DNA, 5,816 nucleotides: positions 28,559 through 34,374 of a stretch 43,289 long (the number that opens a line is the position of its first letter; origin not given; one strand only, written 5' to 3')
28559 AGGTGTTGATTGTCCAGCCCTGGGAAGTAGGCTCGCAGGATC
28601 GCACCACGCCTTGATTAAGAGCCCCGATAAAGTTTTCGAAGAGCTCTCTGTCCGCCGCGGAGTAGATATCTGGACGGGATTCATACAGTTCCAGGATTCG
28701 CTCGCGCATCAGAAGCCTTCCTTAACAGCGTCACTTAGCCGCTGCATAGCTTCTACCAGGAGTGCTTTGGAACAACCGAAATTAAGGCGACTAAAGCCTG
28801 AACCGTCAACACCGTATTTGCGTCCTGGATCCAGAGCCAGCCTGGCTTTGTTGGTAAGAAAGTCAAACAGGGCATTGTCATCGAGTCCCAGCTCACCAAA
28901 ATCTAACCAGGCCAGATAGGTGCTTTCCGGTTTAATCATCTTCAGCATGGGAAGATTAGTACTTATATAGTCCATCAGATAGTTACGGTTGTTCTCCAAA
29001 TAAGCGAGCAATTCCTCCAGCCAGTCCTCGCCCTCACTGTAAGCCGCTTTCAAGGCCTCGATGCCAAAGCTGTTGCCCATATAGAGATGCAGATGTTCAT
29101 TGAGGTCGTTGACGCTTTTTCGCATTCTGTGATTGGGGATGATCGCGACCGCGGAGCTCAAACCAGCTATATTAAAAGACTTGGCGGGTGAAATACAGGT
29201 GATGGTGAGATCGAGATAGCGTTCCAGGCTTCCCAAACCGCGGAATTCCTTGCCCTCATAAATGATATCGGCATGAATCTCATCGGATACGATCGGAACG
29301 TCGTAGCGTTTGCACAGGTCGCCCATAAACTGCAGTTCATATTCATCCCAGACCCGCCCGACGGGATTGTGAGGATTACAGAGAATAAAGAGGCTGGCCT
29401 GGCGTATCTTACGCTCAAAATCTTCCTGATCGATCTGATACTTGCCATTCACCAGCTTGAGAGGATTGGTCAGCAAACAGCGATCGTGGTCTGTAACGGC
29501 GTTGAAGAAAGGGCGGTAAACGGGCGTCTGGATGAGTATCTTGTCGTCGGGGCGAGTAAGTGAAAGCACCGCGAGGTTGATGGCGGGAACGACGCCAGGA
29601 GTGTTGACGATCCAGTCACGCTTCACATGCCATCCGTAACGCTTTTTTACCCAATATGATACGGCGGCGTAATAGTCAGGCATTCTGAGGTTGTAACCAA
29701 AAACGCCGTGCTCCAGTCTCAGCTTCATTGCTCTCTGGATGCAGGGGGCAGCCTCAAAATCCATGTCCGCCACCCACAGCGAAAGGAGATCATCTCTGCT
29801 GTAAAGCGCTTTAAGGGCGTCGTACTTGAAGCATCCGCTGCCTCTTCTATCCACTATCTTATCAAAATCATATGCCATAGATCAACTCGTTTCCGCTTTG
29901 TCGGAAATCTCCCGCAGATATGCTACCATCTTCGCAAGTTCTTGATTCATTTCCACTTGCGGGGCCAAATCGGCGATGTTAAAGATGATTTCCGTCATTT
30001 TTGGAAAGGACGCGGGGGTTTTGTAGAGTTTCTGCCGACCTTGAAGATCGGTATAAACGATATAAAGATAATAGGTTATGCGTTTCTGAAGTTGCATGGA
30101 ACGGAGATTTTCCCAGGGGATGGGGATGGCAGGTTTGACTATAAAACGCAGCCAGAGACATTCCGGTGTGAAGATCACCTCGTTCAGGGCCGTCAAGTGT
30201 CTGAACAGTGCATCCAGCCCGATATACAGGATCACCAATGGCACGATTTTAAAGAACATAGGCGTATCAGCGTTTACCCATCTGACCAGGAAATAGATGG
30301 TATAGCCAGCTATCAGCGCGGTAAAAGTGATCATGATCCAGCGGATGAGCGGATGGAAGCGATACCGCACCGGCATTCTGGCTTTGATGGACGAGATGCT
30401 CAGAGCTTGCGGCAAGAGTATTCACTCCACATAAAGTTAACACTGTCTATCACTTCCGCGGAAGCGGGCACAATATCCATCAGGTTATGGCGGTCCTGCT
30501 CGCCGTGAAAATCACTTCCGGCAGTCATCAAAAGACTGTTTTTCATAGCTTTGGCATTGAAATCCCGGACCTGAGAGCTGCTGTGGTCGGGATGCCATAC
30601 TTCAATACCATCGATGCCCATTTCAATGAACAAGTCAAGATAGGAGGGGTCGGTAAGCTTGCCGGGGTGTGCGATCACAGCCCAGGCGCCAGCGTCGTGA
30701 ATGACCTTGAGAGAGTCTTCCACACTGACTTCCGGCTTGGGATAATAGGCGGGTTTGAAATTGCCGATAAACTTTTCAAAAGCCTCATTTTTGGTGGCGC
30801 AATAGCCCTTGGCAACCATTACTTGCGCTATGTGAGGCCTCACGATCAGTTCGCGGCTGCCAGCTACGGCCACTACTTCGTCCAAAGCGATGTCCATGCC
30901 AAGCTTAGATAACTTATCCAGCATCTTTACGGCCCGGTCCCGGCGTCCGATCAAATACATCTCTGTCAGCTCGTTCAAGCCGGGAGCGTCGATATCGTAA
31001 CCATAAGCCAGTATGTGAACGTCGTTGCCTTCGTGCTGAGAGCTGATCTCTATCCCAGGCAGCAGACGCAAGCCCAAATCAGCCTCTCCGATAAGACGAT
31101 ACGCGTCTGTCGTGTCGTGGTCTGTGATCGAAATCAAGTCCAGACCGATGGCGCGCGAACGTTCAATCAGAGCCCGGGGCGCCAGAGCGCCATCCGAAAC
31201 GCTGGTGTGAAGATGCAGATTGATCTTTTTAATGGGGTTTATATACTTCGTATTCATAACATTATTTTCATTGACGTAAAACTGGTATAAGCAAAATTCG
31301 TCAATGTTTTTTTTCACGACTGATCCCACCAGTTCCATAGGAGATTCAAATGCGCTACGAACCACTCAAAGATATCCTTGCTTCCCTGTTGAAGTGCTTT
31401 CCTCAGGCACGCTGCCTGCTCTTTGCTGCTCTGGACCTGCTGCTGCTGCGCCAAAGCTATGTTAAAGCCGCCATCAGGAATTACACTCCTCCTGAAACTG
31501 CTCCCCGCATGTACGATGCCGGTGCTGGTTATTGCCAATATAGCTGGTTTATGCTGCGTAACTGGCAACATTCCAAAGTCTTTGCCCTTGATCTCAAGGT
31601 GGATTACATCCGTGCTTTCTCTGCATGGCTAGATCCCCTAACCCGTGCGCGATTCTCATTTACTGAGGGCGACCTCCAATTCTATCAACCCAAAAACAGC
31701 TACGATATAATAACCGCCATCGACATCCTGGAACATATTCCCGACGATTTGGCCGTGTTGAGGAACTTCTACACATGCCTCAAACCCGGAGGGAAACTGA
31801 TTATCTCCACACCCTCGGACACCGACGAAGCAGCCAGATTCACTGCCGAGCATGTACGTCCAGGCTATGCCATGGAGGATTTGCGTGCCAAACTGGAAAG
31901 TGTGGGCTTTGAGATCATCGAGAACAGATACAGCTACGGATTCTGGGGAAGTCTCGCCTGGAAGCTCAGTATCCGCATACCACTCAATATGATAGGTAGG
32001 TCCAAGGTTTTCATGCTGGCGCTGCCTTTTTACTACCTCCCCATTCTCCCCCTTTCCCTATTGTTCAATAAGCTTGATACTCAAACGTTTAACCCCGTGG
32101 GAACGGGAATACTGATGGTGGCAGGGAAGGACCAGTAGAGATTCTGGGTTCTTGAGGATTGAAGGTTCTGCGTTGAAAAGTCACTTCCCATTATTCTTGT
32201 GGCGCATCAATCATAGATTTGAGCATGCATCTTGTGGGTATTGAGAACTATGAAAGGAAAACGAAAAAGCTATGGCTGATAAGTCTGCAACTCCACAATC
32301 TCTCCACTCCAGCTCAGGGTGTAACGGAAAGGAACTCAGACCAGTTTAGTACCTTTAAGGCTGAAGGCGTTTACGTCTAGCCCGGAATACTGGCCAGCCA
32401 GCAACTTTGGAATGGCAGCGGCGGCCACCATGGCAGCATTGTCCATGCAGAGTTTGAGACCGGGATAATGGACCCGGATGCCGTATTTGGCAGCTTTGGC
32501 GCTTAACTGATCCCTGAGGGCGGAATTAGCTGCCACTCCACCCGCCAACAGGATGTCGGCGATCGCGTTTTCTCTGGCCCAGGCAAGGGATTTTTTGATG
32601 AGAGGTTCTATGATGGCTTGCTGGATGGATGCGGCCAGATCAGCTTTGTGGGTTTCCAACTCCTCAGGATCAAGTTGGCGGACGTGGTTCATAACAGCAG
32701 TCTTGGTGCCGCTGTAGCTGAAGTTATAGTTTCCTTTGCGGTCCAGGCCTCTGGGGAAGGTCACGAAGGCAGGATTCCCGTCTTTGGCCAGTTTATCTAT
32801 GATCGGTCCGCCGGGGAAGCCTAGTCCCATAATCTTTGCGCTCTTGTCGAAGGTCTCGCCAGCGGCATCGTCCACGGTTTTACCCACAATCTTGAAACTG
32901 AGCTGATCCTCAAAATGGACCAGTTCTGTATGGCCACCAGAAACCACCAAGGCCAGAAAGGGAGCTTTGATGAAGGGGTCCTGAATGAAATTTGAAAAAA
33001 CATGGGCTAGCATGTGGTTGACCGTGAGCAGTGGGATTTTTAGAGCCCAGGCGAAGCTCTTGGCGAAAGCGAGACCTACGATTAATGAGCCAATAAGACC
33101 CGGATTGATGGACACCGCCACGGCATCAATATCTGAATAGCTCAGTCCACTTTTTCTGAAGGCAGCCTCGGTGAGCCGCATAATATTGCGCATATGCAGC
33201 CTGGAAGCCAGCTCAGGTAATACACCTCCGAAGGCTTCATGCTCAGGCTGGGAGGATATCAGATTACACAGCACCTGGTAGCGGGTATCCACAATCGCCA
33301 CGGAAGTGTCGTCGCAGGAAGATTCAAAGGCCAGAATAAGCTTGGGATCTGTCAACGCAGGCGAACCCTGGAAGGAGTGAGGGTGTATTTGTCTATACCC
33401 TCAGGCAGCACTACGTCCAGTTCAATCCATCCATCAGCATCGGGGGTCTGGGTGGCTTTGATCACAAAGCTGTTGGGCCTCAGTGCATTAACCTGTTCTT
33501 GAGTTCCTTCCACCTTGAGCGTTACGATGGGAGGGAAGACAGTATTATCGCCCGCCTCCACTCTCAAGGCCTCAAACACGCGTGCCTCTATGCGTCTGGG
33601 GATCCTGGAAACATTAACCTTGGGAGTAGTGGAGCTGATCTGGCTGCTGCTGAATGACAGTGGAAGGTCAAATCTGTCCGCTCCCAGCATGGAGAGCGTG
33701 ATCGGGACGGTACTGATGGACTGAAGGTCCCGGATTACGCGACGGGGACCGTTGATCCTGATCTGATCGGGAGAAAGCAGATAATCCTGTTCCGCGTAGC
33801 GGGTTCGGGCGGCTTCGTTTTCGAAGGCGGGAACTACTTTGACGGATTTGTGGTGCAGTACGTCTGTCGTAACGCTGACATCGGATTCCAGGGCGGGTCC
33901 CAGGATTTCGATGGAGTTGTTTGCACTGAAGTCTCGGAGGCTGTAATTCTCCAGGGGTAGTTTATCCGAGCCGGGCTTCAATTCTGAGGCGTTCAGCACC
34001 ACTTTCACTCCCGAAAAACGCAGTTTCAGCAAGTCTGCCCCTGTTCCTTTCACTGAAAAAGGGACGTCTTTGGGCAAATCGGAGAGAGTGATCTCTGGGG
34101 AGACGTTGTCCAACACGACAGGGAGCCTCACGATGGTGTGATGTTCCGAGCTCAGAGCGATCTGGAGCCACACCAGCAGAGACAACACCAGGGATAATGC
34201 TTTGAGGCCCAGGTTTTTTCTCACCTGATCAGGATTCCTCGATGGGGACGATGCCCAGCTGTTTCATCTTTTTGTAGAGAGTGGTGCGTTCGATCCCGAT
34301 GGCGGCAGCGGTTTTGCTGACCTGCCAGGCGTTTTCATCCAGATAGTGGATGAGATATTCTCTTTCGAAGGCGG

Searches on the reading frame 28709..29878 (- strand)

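Call 47: search_protein_families(library=pfam, proteins=[window:28709-29878:-], max_evalue=0.001)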
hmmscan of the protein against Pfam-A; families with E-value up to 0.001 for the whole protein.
window:28709-29878:- (389 aa): 1 family
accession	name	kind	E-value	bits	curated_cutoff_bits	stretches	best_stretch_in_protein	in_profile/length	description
PF00155.27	Aminotran_1_2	-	7.8e-37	127.7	19.7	1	36-381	8-361/361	Aminotransferase class I and II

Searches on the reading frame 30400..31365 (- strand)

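Call 47: search_protein_families(library=pfam, proteins=[window:30400-31365:-], max_evalue=0.001)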
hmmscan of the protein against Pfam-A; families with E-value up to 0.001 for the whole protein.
window:30400-31365:- (321 aa): 1 family
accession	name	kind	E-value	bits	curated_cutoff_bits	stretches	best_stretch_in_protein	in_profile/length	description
PF02811.25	PHP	-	1.4e-06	29.1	26.4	1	50-119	2-76/164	PHP domain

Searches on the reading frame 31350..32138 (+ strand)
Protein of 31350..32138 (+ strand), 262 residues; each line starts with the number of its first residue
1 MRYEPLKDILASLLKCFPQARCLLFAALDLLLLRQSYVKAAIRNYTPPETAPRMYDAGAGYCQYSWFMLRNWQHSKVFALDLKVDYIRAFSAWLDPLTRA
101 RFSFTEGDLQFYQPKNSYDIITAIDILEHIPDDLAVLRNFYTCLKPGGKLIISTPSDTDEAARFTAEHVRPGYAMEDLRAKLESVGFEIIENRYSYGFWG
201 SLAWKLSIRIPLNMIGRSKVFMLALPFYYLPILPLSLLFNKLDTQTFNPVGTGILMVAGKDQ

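Call 47: search_protein_families(library=pfam, proteins=[window:31350-32138:+], max_evalue=0.001)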
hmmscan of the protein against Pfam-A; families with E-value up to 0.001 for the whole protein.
window:31350-32138:+ (262 aa): 5 families
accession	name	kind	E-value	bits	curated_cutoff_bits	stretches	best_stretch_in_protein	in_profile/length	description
PF13489.12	Methyltransf_23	-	2.5e-12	47.3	27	1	111-190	75-162/164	Methyltransferase domain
PF08242.18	Methyltransf_12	-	1.8e-11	45.1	30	1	56-150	2-98/98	Methyltransferase domain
PF13649.12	Methyltransf_25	-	4.4e-10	40.5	27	1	56-148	3-97/97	Methyltransferase domain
PF08241.18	Methyltransf_11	-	2.1e-09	38.3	21.2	1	56-152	2-95/95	Methyltransferase domain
PF13847.12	Methyltransf_31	-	2.3e-09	37.5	27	1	53-161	6-114/145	Methyltransferase domain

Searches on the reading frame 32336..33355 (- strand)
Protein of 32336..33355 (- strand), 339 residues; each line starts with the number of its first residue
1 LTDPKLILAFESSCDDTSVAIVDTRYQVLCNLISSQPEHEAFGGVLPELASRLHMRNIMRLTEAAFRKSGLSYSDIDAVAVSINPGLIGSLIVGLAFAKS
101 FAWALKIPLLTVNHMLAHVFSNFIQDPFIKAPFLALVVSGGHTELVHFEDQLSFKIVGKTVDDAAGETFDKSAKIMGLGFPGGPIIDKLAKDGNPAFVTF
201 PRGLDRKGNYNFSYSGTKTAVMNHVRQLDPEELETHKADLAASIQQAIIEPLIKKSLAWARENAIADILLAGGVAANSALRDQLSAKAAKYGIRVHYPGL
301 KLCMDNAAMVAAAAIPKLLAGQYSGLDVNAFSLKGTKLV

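Call 47: search_protein_families(library=pfam, proteins=[window:32336-33355:-], max_evalue=0.001)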
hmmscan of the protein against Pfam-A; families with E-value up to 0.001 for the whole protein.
window:32336-33355:- (339 aa): 3 families
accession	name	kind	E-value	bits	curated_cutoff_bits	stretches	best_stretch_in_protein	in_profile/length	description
PF00814.31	TsaD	-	6.4e-85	285.5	24.8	1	27-311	1-263/264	tRNA N6-adenosine threonylcarbamoyltransferase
PF22521.2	HypF_C_2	-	1.7e-06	28.5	27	1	222-299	150-228/241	Carbamoyltransferase, Kae1-like Domain, second subdomain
PF02543.21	Carbam_trans_N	-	1.7e-05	24.9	24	0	107-285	125-321/346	Carbamoyltransferase N-terminus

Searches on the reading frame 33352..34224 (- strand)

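Call 47: search_protein_families(library=pfam, proteins=[window:33352-34224:-], max_evalue=0.001)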
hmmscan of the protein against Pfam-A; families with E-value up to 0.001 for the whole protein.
window:33352-34224:- (290 aa): 1 family
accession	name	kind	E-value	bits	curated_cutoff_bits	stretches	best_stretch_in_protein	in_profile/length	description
PF07949.17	YbbR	-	3.1e-07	31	22.3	1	142-214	15-79/81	YbbR-like protein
